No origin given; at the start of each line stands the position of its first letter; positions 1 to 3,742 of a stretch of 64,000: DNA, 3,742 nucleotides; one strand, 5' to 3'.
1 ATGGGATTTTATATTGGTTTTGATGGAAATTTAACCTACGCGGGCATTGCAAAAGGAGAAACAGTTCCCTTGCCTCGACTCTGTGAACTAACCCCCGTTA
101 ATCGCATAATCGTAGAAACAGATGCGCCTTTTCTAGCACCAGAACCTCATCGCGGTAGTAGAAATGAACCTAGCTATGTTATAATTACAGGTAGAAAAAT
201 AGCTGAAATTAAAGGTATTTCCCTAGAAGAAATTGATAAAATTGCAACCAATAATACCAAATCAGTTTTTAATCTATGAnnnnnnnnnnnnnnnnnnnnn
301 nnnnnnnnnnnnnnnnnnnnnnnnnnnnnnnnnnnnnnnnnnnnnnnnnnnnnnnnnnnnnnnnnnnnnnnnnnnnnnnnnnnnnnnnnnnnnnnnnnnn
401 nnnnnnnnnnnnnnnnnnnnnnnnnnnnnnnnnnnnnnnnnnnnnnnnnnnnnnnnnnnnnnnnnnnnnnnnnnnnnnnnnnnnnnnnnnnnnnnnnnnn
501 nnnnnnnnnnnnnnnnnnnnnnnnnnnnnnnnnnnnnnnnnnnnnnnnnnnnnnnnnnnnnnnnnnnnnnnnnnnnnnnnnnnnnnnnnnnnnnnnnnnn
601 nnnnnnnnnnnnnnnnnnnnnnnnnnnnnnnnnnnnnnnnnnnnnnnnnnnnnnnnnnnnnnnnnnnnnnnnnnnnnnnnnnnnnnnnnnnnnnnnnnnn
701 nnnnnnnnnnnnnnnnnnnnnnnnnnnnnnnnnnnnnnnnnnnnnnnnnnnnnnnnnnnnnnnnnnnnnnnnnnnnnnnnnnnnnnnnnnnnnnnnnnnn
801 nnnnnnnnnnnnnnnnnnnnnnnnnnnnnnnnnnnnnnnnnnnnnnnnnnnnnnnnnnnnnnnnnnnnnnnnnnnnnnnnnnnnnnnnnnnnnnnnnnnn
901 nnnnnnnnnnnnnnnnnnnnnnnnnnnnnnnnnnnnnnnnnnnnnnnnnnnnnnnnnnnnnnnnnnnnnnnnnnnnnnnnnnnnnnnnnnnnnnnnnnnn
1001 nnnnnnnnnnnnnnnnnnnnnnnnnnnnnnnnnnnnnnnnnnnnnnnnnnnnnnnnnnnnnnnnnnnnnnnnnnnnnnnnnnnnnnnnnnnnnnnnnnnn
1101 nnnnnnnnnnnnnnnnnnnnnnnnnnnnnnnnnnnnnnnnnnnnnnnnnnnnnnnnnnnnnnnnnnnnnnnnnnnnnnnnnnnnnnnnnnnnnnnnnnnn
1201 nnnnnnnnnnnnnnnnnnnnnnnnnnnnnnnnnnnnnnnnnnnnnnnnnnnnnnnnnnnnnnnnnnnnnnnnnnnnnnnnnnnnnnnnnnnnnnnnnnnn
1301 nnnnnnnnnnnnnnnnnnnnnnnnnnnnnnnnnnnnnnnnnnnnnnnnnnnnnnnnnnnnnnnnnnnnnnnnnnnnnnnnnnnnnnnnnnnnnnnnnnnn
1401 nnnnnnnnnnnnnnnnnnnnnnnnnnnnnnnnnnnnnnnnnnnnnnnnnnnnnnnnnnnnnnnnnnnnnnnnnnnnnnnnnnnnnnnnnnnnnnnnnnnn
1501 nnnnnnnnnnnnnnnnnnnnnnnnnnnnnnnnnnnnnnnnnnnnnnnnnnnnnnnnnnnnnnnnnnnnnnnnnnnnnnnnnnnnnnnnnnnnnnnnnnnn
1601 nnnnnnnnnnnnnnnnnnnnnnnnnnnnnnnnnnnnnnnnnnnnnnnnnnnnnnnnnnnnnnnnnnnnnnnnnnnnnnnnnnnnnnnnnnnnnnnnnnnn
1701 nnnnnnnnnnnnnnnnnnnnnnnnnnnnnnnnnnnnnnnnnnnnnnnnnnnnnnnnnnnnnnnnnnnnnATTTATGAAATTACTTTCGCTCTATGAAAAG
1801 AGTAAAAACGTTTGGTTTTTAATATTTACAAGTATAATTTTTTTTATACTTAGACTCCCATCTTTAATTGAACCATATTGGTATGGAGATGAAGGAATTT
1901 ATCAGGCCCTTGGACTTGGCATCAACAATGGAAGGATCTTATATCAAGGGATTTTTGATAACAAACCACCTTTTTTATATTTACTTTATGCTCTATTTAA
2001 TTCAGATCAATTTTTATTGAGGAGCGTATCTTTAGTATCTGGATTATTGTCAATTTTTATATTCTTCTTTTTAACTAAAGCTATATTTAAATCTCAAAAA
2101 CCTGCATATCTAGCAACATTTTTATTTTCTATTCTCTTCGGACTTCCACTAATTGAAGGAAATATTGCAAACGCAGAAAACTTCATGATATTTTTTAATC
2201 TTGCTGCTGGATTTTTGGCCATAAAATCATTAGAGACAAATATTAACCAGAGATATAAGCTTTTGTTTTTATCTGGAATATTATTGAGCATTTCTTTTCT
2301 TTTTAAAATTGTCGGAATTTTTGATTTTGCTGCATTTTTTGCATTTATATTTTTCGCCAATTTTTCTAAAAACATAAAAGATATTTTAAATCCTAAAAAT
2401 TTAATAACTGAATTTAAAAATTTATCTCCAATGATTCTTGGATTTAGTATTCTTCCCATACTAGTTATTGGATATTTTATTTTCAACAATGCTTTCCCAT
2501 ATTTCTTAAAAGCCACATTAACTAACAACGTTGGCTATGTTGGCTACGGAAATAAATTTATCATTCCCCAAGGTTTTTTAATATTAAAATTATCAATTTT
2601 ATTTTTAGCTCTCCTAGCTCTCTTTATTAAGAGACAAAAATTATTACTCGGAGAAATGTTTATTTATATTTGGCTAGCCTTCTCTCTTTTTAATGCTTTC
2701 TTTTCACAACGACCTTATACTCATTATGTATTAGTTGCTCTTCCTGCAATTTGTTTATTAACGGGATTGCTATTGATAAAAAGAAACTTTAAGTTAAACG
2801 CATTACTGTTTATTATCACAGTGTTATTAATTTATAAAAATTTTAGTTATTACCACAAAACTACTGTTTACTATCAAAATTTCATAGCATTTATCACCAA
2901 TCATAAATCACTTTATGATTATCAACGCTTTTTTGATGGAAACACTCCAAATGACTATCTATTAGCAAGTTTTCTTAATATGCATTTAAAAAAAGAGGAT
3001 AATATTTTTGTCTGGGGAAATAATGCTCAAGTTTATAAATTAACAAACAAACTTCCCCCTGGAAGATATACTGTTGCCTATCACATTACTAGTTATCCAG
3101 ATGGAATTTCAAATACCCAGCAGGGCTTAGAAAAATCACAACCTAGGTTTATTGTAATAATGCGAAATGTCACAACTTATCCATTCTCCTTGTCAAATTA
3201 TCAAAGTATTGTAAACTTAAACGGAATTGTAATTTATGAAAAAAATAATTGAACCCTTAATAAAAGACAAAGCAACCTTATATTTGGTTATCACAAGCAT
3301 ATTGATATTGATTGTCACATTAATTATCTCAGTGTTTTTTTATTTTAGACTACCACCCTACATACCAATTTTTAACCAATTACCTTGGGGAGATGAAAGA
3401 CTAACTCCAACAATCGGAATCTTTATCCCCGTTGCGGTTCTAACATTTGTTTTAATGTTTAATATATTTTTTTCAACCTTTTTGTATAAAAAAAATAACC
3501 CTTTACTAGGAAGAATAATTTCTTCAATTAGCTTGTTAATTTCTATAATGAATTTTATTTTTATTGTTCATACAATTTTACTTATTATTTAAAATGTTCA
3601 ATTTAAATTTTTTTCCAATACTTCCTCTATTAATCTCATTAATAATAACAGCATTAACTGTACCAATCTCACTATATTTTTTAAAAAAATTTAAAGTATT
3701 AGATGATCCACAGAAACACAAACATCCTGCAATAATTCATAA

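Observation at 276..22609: Two linked operons that recapitulate an arabinogalactan-like (polyprenyl-phospho-pentose dependent) cell-wall glycan pathway outside Actinobacteria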

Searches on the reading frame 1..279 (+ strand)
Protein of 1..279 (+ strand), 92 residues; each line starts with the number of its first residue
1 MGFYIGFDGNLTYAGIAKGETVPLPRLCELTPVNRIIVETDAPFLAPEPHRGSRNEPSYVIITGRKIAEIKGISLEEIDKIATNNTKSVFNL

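Call 3: search_protein_families(library=pfam, proteins=[window:1-279:+], max_evalue=0.01)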
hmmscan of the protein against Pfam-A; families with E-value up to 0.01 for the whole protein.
window:1-279:+ (92 aa): 1 family
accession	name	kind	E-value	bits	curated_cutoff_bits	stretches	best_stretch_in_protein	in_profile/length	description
PF01026.27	TatD_DNase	-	6.5e-22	78.6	27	1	1-91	168-253/253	TatD related DNase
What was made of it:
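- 1..279 (+): 3' end of a TatD-family gene, co-oriented with the GT2 and overlapping its start by 4 nt. It is the conserved upstream neighbour of operon 1. PF01026 at E=6.5e-22 (call 3).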

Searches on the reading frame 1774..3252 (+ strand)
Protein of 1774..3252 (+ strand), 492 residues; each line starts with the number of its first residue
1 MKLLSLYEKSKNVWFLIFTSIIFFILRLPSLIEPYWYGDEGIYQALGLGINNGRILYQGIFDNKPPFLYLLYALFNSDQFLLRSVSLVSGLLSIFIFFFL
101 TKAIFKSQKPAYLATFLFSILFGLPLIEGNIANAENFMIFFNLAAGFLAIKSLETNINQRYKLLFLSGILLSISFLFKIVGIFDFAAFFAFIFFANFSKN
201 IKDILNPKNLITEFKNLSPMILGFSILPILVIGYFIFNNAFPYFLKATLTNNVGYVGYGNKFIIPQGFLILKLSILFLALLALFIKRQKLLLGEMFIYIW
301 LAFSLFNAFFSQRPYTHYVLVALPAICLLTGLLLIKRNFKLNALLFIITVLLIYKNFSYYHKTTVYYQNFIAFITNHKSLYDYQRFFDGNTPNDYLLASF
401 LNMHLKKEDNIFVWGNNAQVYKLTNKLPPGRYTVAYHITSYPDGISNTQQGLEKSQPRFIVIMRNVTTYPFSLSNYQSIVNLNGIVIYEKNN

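Call 3: search_protein_families(library=pfam, proteins=[window:1774-3252:+], max_evalue=0.01)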
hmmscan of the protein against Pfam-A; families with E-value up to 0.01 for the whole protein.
window:1774-3252:+ (492 aa): 0 families
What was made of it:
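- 1774..3252 (+): GT-C glycosyltransferase of the PMT_2/GT39-like type (492 aa): about 9 TM segments plus a C-terminal soluble domain. The protein itself has no Pfam hit (call 3).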

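Call 5: search_protein_families(library=ncbifam, proteins=[window:1774-3252:+], max_evalue=0.01)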
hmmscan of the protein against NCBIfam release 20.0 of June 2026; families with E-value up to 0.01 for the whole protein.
window:1774-3252:+ (492 aa): 0 families

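Call 24: search_solved_structures(query=window:1774-3252:+, max_evalue=10)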
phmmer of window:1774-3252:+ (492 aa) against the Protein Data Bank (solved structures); distinct sequences matched with E-value up to 10: 6.
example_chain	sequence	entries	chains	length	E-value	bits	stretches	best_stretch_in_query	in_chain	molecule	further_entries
9fat_L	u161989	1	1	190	0.42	12.6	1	13-107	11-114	LHFPL tetraspan subfamily member 4 protein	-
9faj_L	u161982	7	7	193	0.43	12.6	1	13-107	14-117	LHFPL tetraspan subfamily member 4 protein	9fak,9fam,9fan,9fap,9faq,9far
9fau_L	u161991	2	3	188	0.5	12.4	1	13-107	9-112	LHFPL tetraspan subfamily member 4 protein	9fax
9fav_L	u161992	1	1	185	0.5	12.4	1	13-107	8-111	LHFPL tetraspan subfamily member 4 protein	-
9faw_L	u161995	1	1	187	0.51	12.4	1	13-107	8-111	LHFPL tetraspan subfamily member 4 protein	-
9rge_L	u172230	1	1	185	0.58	12.2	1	13-107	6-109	LHFPL tetraspan subfamily member 4 protein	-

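Call 26: find_homologous_proteins(query=window:1774-3252:+, max_evalue=0.001)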
Query window:1774-3252:+ (492 aa): 2036 proteins with E <= 0.001 among 8000 candidates; the best 120 are listed.
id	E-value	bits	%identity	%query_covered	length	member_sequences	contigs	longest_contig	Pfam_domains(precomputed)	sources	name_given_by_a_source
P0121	1.0e-295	999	92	100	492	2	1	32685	PF02366.25,PF13231.13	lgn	-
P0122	3.3e-274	928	85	100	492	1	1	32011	PF27757.1,PF13231.13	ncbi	-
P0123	2.7e-216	737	69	100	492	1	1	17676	PF02366.25,PF13231.13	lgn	-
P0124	5.9e-211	720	67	100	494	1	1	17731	PF02366.25,PF13231.13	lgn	-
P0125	1.2e-207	709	66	100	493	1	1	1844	PF02366.25,PF27757.1,PF13231.13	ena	-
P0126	8.2e-207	706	65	100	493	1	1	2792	PF02366.25,PF27757.1,PF13231.13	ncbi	-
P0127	2.0e-206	705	66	100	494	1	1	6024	PF02366.25,PF27757.1,PF13231.13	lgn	-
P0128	2.3e-206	704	64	100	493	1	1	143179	PF02366.25,PF13231.13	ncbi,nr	ncbi:MAG: glycosyltransferase family 39 protein [Candidatus Levybacteria bacterium]|nr:glycosyltrans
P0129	9.2e-205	699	66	100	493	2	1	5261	PF02366.25,PF27757.1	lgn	-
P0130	4.7e-201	687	64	100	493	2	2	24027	PF27757.1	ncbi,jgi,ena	-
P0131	1.0e-200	686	64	100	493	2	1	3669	-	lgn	-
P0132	3.3e-200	684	63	100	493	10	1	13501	PF02366.25,PF27757.1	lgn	-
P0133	1.0e-199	683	63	100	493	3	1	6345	PF13231.13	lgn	-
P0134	2.3e-198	678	63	100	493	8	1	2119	PF27757.1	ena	-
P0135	2.9e-193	661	61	100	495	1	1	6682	PF02366.25,PF27757.1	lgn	-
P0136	3.5e-193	661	63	100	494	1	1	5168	PF02366.25,PF27757.1,PF13231.13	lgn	-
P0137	6.7e-191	653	63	95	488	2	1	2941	PF02366.25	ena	-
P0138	2.2e-190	652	63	100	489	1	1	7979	PF02366.25,PF13231.13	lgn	-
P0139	2.5e-188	645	61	100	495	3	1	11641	PF02366.25,PF27757.1,PF13231.13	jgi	-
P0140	1.4e-186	639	61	100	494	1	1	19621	PF02366.25,PF27757.1,PF13231.13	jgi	jgi:hypothetical protein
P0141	2.2e-185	635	59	100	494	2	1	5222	PF13231.13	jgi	-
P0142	9.3e-185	633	61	100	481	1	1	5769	PF27757.1,PF13231.13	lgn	-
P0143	2.5e-183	629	61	100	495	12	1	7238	PF13231.13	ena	-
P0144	5.4e-183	627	59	100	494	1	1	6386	PF27757.1,PF13231.13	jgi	jgi:hypothetical protein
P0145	1.7e-182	626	59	100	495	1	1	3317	PF02366.25,PF27757.1,PF13231.13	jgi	-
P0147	1.0e-181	623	62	93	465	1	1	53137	PF02366.25,PF27757.1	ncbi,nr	ncbi:MAG: hypothetical protein A2171_01325 [Candidatus Levybacteria bacterium RBG_13_35_9]|nr:MAG: h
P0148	1.7e-181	623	58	100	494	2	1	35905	PF02366.25,PF13231.13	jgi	jgi:hypothetical protein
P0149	2.6e-181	622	59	100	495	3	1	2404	PF02366.25,PF27757.1,PF13231.13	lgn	-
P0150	3.7e-181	621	59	100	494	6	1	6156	PF02366.25,PF13231.13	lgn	-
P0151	5.5e-181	621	59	100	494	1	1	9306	PF02366.25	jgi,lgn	jgi:hypothetical protein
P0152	5.9e-181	621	59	100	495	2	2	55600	PF13231.13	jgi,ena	-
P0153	8.8e-181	620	58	100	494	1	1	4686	PF13231.13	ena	-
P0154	1.0e-180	620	60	100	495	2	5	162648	PF13231.13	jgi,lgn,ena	jgi:hypothetical protein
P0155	1.0e-180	620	59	100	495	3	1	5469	PF02366.25,PF13231.13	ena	-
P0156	1.5e-180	619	59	100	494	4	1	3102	PF02366.25,PF13231.13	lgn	-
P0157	1.6e-180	619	58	100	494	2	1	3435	PF02366.25,PF27757.1,PF13231.13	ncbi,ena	-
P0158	1.7e-180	619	58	100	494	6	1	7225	PF02366.25,PF13231.13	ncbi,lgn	-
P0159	2.0e-180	619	59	100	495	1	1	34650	PF27757.1,PF13231.13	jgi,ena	-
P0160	3.0e-180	618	59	100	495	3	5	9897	PF13231.13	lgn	-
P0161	7.8e-180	617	58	100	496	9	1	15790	PF02366.25,PF13231.13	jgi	-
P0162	1.7e-179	616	57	100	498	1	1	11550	PF27757.1,PF13231.13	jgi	jgi:hypothetical protein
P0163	2.7e-179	615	58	100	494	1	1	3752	PF02366.25,PF13231.13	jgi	-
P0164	2.7e-179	615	58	100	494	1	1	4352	PF02366.25,PF27757.1,PF13231.13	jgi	-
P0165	2.9e-179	615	59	100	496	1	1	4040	PF27757.1,PF13231.13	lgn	-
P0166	4.1e-179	615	58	100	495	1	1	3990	PF27757.1,PF13231.13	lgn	-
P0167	4.6e-179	614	63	93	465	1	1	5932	PF02366.25,PF27757.1,PF13231.13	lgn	-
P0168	1.1e-178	613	58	100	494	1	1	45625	PF02366.25,PF13231.13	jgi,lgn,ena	-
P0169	1.1e-178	613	58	100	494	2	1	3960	PF02366.25,PF13231.13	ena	-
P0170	1.2e-178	613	59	100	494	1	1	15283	PF02366.25,PF27757.1,PF13231.13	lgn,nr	nr:glycosyltransferase family 39 protein [Candidatus Levybacteria bacterium]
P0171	1.8e-178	613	59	100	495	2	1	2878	PF02366.25,PF13231.13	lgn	-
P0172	3.3e-178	612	58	100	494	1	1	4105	PF02366.25,PF27757.1,PF13231.13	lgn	-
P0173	4.4e-178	611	56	100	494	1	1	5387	PF02366.25,PF13231.13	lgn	-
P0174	4.9e-178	611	57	100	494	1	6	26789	PF02366.25,PF13231.13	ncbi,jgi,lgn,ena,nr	ncbi:MAG TPA: glycosyltransferase family 39 protein [Patescibacteria group bacterium]|jgi:hypothetic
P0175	6.0e-178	611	58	100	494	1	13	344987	PF13231.13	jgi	jgi:hypothetical protein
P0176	1.1e-177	610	59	100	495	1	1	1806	PF02366.25,PF13231.13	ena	-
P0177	1.1e-177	610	57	100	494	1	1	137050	PF02366.25,PF27757.1,PF13231.13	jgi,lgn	jgi:hypothetical protein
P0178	1.1e-177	610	59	100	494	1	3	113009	PF13231.13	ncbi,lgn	-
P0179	1.2e-177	610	60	100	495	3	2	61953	PF27757.1,PF13231.13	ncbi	-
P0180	1.7e-177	609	59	100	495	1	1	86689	PF02366.25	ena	-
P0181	1.9e-177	609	57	100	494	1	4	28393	PF02366.25,PF13231.13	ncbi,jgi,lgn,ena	ncbi:MAG: glycosyltransferase family 39 protein [Candidatus Levyibacteriota bacterium]|jgi:hypotheti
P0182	2.3e-177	609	59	100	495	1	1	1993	PF13231.13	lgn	-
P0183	3.2e-177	608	58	100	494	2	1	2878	PF02366.25,PF27757.1,PF13231.13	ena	-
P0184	3.9e-177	608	57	100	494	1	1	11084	PF02366.25,PF13231.13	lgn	-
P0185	6.2e-177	607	61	93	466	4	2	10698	PF02366.25,PF27757.1,PF13231.13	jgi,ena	-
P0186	6.3e-177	607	59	96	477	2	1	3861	PF02366.25,PF13231.13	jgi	jgi:hypothetical protein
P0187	6.8e-177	607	58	100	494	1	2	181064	PF02366.25,PF13231.13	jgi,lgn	jgi:hypothetical protein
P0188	1.3e-176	606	60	100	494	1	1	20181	PF27757.1,PF13231.13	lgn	-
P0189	1.5e-176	606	57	100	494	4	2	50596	PF02366.25,PF13231.13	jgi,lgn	jgi:hypothetical protein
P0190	1.5e-176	606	57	100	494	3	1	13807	PF27757.1,PF13231.13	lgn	-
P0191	1.6e-176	606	58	100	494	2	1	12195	PF02366.25,PF13231.13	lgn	-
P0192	1.9e-176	606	58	100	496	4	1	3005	PF02366.25,PF13231.13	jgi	jgi:hypothetical protein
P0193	1.9e-176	606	57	100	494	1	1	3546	PF02366.25,PF13231.13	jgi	jgi:hypothetical protein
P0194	2.5e-176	605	58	100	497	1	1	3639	PF13231.13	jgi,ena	-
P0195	5.1e-176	604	58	100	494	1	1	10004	PF13231.13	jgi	jgi:hypothetical protein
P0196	5.9e-176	604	59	100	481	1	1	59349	PF02366.25,PF27757.1,PF13231.13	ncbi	-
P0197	6.0e-176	604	58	100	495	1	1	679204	PF13231.13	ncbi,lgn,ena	-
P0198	8.2e-176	604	60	100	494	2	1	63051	PF27757.1,PF13231.13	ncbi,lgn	-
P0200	9.1e-176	604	57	100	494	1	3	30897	PF13231.13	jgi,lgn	jgi:hypothetical protein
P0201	2.3e-175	602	59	100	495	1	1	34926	PF27757.1,PF13231.13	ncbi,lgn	-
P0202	5.6e-175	601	57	100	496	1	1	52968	PF02366.25,PF13231.13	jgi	-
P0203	5.6e-175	601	56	100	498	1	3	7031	PF27757.1,PF13231.13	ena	-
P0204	6.1e-175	601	57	100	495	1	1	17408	PF13231.13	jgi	jgi:hypothetical protein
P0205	6.1e-175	601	58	100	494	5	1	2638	PF02366.25,PF13231.13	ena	-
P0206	1.3e-174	600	58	100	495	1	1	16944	PF13231.13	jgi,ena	-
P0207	1.8e-174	599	57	100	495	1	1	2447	PF27757.1,PF13231.13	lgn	-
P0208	2.4e-174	599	58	100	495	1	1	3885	PF02366.25,PF13231.13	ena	-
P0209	3.1e-174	599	57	100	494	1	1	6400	PF02366.25,PF13231.13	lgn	-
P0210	8.0e-174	597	59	100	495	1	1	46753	PF02366.25,PF27757.1,PF13231.13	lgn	-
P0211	8.4e-174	597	57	100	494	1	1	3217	PF02366.25,PF13231.13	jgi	-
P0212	1.5e-173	596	57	100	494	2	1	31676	PF02366.25,PF13231.13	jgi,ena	-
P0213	1.8e-173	596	54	100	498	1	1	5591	PF27757.1,PF13231.13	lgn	-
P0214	2.5e-173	596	59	100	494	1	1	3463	PF13231.13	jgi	jgi:hypothetical protein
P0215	3.0e-173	595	58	100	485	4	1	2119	PF13231.13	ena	-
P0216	3.8e-173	595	55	100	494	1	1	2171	PF02366.25,PF13231.13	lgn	-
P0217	4.2e-173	595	57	100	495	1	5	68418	PF13231.13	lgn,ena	-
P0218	8.0e-173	594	57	100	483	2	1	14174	PF02366.25,PF27757.1,PF13231.13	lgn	-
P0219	1.4e-172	593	59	100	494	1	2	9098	PF13231.13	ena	-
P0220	1.7e-172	593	59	100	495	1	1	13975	PF27757.1,PF13231.13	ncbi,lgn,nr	ncbi:MAG TPA: glycosyltransferase family 39 protein [Candidatus Sulfotelmatobacter sp.]|nr:glycosylt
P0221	2.4e-172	592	58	100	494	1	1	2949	PF27757.1,PF13231.13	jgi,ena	-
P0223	5.8e-172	591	58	100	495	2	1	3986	PF02366.25,PF13231.13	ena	-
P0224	6.2e-172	591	57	100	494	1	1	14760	PF02366.25,PF13231.13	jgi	-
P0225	6.5e-172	591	58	100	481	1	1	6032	PF02366.25,PF27757.1,PF13231.13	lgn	-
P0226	3.6e-171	588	58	100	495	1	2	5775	PF02366.25,PF13231.13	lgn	-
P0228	5.0e-171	588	57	100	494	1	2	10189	PF02366.25,PF27757.1,PF13231.13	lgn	-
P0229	4.7e-170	585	56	100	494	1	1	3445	PF02366.25,PF27757.1,PF13231.13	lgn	-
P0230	1.3e-169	583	59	100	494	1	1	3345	PF02366.25,PF13231.13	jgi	jgi:hypothetical protein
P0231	1.6e-169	583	57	100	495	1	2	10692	PF02366.25,PF13231.13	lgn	-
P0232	5.4e-169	581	56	100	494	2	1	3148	PF02366.25,PF27757.1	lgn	-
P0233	2.3e-168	579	55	100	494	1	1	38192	PF02366.25,PF27757.1,PF13231.13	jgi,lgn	jgi:hypothetical protein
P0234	2.6e-168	579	55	100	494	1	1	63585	PF02366.25,PF27757.1,PF13231.13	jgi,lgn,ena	-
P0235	7.7e-168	577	55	100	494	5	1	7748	PF02366.25,PF13231.13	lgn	-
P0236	2.2e-167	576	55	100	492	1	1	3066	PF13231.13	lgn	-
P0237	2.9e-167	576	55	100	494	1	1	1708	PF02366.25,PF13231.13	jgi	jgi:Dolichyl-phosphate-mannose-protein mannosyltransferase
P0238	4.0e-167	575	57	100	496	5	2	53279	PF02366.25,PF13231.13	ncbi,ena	-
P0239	4.5e-167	575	55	100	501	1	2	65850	PF13231.13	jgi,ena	-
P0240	4.7e-167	575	54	100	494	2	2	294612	PF02366.25,PF27757.1,PF13231.13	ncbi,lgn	-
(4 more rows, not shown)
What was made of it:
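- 1774..3252 (+): Homologues at 54-92% identity carry PF13231, PF02366 and PF27757 and are named GT39 family (call 26).
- On GT-C glycosyltransferases: Homologues carry PF13231/PF02366 (call 26).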

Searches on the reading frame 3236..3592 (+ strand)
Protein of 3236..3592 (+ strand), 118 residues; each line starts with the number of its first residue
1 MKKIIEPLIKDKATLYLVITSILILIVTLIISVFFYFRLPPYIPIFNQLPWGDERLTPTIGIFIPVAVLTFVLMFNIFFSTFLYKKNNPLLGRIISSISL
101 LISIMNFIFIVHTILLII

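Call 3: search_protein_families(library=pfam, proteins=[window:3236-3592:+], max_evalue=0.01)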
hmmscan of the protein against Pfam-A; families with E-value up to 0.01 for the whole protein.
window:3236-3592:+ (118 aa): 0 families

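Call 5: search_protein_families(library=ncbifam, proteins=[window:3236-3592:+], max_evalue=0.01)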
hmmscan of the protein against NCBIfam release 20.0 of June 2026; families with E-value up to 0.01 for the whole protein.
window:3236-3592:+ (118 aa): 0 families

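Call 59: search_protein_families(library=pfam, proteins=[window:3236-3589:+], max_evalue=0.01)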
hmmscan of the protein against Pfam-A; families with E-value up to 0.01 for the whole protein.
window:3236-3589:+ (118 aa): 0 families

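Call 104: search_protein_families(library=ncbifam, proteins=[window:3236-3589:+], max_evalue=0.01)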
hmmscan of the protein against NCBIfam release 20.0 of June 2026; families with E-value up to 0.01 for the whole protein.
window:3236-3589:+ (118 aa): 0 families
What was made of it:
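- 3236..3592 (+): Conserved 118-aa membrane protein with about 3 TM segments and unknown role. It is a candidate accessory or flippase-like component. No Pfam or NCBIfam hit (calls 3, 5, 59, 104).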
